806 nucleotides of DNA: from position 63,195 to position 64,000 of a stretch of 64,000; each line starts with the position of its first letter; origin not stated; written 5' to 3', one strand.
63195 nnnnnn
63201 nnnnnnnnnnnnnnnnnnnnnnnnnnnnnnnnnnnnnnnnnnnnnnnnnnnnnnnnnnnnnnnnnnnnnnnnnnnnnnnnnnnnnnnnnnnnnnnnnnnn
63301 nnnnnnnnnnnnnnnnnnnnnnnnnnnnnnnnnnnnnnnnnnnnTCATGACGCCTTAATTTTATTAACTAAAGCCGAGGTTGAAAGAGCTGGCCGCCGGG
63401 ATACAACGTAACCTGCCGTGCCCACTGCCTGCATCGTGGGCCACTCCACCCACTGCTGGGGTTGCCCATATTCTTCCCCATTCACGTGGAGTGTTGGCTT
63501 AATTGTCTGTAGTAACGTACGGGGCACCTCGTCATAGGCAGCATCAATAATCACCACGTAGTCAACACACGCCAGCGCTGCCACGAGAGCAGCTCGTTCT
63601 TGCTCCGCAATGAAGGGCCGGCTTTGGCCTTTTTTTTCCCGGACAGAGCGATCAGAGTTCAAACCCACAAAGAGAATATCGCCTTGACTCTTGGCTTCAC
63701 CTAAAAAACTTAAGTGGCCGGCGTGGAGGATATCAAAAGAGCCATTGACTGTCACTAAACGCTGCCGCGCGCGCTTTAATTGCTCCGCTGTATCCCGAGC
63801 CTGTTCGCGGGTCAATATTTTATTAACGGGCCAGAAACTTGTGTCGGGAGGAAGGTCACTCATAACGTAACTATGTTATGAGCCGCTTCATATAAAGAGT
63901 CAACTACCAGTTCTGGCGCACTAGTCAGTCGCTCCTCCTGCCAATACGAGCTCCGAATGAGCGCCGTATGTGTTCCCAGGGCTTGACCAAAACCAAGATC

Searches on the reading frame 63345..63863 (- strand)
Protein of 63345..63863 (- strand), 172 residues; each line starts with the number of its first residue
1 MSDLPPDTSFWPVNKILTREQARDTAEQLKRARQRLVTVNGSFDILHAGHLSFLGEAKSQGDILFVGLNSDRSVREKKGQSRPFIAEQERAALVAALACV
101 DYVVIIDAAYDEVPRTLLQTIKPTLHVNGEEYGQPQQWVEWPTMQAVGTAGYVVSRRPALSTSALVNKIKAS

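Call 59: search_protein_families(library=pfam, proteins=[window:63345-63863:-])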
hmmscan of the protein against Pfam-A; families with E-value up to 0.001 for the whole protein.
window:63345-63863:- (172 aa): 1 family
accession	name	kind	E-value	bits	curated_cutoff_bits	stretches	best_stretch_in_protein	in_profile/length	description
PF01467.32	CTP_transf_like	-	2.3e-15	57.4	21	1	39-140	2-100/133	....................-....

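Call 71: find_encoding_contigs(protein=window:63345-63863:-, flank=10000, max_places=5)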
Protein window:63345-63863:- (172 aa): 2 contigs read that carry it; 2 places shown.
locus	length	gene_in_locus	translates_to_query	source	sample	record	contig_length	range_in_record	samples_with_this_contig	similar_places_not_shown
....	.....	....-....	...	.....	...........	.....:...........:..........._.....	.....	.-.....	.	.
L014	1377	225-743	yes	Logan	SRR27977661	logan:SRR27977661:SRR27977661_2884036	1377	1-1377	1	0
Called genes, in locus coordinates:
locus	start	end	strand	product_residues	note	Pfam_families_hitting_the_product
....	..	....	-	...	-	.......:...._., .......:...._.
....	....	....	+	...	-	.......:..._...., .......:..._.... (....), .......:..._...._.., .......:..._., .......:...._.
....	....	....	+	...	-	-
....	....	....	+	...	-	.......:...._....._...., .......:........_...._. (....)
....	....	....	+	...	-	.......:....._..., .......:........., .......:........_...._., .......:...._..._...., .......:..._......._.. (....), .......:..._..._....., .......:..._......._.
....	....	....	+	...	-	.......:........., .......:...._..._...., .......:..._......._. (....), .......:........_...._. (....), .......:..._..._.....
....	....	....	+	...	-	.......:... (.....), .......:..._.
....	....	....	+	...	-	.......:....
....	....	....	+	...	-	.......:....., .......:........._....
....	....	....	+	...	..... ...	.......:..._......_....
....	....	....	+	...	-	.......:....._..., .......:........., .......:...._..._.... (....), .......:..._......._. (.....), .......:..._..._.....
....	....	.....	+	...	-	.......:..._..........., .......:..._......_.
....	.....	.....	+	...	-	-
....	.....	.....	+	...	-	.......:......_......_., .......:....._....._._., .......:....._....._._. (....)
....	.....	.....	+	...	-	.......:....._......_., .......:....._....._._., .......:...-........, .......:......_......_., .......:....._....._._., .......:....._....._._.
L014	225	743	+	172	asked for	PF01467:CTP_transf_like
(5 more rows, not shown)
